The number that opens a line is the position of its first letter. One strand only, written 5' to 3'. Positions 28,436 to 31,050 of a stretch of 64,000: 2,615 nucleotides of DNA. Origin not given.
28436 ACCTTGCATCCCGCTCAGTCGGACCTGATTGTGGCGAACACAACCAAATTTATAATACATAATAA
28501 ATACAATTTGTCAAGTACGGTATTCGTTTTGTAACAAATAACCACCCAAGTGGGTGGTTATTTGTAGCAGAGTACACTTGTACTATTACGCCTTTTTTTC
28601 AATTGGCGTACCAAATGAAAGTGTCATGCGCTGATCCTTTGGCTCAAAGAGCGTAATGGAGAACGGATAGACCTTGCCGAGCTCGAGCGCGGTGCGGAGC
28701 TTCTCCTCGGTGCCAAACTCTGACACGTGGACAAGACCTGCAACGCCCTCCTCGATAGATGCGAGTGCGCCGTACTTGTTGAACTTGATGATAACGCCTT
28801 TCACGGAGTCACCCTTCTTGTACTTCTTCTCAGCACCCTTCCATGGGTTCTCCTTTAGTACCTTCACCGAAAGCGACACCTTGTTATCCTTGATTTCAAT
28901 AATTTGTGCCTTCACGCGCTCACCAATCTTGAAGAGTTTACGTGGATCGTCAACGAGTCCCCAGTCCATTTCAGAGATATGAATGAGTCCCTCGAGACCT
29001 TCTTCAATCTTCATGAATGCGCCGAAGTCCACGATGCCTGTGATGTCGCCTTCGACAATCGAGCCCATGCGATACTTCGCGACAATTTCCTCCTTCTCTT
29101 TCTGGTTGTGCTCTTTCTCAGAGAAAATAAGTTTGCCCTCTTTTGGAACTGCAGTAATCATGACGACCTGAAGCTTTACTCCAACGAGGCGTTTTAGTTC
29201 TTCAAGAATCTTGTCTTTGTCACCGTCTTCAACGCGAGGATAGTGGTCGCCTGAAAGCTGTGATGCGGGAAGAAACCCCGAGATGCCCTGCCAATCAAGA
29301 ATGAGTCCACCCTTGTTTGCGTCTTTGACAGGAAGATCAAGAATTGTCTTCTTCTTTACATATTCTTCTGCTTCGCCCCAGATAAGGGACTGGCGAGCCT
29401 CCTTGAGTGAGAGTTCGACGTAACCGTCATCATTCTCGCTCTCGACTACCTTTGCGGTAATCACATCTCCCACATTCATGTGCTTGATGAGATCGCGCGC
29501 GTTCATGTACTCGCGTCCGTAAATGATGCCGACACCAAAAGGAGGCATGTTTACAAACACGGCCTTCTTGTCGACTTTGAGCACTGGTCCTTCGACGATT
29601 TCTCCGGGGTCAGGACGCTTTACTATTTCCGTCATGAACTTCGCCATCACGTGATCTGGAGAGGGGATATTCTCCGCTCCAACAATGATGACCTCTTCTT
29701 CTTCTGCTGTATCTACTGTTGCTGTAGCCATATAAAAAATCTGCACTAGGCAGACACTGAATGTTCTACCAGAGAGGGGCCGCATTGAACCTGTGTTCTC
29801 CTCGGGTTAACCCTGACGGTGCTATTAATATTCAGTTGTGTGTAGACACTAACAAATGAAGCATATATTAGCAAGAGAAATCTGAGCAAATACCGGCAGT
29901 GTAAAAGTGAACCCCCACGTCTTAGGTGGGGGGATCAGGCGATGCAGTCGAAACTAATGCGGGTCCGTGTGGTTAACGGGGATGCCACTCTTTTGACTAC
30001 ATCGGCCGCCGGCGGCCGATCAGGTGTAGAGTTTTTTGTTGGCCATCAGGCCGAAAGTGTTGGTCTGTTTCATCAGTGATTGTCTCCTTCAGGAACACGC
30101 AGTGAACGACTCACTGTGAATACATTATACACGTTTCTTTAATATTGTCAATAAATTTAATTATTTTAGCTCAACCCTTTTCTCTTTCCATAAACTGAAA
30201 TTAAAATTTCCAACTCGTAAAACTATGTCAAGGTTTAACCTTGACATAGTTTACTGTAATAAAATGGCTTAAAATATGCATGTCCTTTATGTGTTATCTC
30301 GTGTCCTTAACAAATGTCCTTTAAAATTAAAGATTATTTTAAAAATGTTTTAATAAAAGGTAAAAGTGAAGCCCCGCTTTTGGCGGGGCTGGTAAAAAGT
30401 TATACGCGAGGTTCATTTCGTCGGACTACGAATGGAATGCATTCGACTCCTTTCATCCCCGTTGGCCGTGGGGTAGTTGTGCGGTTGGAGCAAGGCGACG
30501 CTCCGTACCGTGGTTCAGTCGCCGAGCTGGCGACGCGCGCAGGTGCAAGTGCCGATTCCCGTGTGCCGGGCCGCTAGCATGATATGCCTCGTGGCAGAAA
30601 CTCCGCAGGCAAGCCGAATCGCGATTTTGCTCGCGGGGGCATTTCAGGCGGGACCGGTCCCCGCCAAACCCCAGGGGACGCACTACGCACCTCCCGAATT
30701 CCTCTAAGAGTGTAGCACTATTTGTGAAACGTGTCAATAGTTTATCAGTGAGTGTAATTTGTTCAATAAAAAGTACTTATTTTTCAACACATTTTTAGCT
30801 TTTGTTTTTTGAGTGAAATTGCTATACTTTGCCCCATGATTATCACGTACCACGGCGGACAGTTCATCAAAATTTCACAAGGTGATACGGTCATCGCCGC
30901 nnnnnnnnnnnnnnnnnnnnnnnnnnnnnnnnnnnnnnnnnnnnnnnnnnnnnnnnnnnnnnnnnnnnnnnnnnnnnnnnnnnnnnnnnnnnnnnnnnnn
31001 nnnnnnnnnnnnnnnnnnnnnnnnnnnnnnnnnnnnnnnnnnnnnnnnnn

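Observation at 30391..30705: GC-rich ~315-nt structured RNA gene with near-consensus promoter and intrinsic terminator; class not recognised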

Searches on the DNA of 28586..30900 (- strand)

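Call 4: search_rna_families(source=window, start=30200, end=30900, threshold=evalue, max_evalue=10, show_alignments=4)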
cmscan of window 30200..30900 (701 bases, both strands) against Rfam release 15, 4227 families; matches with E-value up to 10: 12.
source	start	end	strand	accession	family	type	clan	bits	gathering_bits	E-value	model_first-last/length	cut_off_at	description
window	30319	30391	-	RF01405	STnc490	Gene; sRNA;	-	20.7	56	0.099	1-124/124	no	STnc490 Hfq binding RNA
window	30218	30254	+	RF00969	mir-556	Gene; miRNA;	-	19.5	84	0.83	1-88/88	no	mir-556 microRNA precursor family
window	30647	30672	+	RF01785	blv_FSE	Cis-reg; frameshift_element;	-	17.8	34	1.2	1-27/27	no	ribosomal frameshift site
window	30785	30841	-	RF01726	SAM-II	Cis-reg; riboswitch;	-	16.9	44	2.1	1-60/60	no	SAM-II riboswitch aptamer (SAM-II long loop)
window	30220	30252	+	RF03305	mir-3338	Gene; miRNA;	-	16.9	95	2.5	1-84/84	no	mir-3338 microRNA precursor family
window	30200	30252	+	RF01822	RsaJ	Gene; sRNA;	-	14.9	100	0.5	234-287/287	5'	RNA Staph. aureus A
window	30220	30252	+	RF04108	mir-2513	Gene; miRNA;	-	14.7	89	9.9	1-120/120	no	mir-2513 microRNA precursor family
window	30220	30252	-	RF04108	mir-2513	Gene; miRNA;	-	14.7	89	9.9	1-120/120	no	mir-2513 microRNA precursor family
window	30244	30400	+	RF02933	ARRPOF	Gene; sRNA;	-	14.3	127.2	0.57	1-256/256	no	ARRPOF RNA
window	30220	30252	-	RF04223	MIR2619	Gene; miRNA;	-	13.2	113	2.4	1-202/202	no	MIR2619 microRNA precursor family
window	30370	30390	-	RF01519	CC0196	Gene; sRNA;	-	12.4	35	5.4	34-55/58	no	Caulobacter sRNA CC0196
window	30311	30397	+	RF00064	HgcG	Gene; snRNA; snoRNA; HACA-box;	-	9.5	77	3.5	1-276/276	no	HgcG RNA (Pab40)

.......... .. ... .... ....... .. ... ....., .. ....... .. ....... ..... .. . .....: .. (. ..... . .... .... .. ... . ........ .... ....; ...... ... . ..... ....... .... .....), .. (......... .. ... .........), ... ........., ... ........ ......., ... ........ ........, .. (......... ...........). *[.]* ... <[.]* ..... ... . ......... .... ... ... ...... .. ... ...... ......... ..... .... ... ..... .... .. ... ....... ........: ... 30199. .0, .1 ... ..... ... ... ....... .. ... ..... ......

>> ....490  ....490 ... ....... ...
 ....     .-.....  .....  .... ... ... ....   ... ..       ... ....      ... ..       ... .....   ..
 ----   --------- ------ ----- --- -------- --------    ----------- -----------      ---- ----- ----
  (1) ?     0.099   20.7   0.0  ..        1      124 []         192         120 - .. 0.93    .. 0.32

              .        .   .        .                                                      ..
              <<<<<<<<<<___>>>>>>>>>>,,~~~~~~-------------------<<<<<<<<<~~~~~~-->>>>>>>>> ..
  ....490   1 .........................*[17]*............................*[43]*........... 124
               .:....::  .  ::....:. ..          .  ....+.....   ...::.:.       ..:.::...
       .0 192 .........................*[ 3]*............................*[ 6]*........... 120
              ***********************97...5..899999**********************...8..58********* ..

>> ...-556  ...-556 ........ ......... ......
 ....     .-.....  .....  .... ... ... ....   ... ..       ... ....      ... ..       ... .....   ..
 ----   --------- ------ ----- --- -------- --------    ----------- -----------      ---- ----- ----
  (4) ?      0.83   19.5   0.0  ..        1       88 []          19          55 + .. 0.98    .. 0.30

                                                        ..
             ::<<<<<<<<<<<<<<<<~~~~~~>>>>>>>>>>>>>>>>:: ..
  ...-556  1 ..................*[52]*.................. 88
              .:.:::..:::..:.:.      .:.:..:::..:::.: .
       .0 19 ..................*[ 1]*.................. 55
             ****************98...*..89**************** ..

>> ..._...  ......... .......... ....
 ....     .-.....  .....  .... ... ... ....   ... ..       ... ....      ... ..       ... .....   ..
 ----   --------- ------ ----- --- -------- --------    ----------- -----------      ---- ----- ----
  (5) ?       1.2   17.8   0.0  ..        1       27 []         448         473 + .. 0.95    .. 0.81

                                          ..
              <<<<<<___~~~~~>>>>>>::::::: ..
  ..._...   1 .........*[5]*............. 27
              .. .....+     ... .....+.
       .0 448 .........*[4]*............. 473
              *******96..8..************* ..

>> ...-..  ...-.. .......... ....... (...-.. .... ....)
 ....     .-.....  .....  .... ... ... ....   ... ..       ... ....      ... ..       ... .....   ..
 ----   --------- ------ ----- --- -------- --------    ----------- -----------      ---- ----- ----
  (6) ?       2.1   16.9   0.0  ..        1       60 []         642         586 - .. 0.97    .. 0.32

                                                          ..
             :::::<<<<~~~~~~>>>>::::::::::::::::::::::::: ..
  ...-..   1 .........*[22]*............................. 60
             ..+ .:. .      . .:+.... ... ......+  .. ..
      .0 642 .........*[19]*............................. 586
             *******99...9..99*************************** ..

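Call 11: search_rna_families(source=window, start=29780, end=30200, threshold=evalue, max_evalue=10, show_alignments=3)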
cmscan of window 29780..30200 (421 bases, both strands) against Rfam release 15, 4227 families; matches with E-value up to 10: 1.
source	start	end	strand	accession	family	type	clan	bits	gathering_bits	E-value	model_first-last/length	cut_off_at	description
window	30004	30044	+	RF02939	COG2908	Cis-reg;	-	11.1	58.7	9.3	1-45/45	no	COG2908 RNA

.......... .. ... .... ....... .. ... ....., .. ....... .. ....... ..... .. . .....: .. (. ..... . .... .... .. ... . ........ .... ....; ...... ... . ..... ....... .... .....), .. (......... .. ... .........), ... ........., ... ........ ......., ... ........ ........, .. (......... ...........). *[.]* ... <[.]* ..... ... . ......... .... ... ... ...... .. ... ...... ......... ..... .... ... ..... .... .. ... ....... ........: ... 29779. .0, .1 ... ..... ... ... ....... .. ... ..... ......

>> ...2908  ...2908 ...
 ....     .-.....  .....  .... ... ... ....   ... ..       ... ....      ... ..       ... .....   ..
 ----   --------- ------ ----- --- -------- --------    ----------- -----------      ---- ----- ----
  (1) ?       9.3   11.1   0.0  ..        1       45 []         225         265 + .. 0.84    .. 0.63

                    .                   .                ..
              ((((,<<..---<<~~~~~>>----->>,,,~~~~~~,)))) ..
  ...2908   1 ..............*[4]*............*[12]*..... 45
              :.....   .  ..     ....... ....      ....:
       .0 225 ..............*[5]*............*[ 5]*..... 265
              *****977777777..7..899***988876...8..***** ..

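Call 33: search_rna_families(source=L081, start=1700, end=3000, threshold=evalue, max_evalue=10, show_alignments=2)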
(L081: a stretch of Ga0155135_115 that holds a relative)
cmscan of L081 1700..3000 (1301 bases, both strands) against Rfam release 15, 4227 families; matches with E-value up to 10: 3.
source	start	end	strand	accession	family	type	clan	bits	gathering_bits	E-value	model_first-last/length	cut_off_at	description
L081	2622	2719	+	RF02938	COG2827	Gene; sRNA;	-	18.8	49.1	2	1-77/77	no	COG2827 RNA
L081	2641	2714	+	RF00506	Thr_leader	Cis-reg; leader;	-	18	55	1.8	1-118/118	no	Threonine operon leader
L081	2837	2868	+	RF01360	CRISPR-DR47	Gene; CRISPR;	-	15.7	39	9.8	1-37/37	no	CRISPR RNA direct repeat element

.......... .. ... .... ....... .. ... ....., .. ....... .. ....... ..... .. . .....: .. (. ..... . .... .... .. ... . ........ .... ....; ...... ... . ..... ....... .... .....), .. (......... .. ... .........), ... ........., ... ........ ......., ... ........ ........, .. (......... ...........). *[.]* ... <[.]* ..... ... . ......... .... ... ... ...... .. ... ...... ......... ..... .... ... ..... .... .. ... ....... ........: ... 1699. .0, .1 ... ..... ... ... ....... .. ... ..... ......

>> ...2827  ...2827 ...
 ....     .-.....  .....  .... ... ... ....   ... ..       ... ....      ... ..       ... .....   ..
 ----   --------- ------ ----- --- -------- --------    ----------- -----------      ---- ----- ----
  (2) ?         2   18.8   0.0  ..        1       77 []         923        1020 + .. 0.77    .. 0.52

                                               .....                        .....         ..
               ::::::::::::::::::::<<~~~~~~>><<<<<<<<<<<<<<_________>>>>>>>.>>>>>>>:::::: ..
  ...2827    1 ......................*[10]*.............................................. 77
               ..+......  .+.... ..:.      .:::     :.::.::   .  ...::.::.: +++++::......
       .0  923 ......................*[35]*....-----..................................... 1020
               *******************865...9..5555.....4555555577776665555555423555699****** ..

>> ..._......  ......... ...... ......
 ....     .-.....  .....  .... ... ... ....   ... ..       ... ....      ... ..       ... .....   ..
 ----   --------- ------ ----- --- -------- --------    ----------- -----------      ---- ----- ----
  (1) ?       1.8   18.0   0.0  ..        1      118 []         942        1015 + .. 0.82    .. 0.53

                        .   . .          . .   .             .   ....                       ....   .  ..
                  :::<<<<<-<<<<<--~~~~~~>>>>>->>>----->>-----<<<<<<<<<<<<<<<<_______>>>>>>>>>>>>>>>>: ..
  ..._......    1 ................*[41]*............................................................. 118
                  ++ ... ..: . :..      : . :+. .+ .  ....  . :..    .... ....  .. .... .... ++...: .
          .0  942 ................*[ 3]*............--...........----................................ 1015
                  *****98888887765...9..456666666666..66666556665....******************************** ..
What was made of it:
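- On RNase P RNA (Rfam RF00010, RF00011, RF00373): No hit at E up to 10 on 30200-30900 (call 4) or on the L081 homologue (call 33).
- E-value mode on 30200-30900, on the RNA-B region and on the L081 spacer finds nothing relevant (calls 4, 11, 33).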
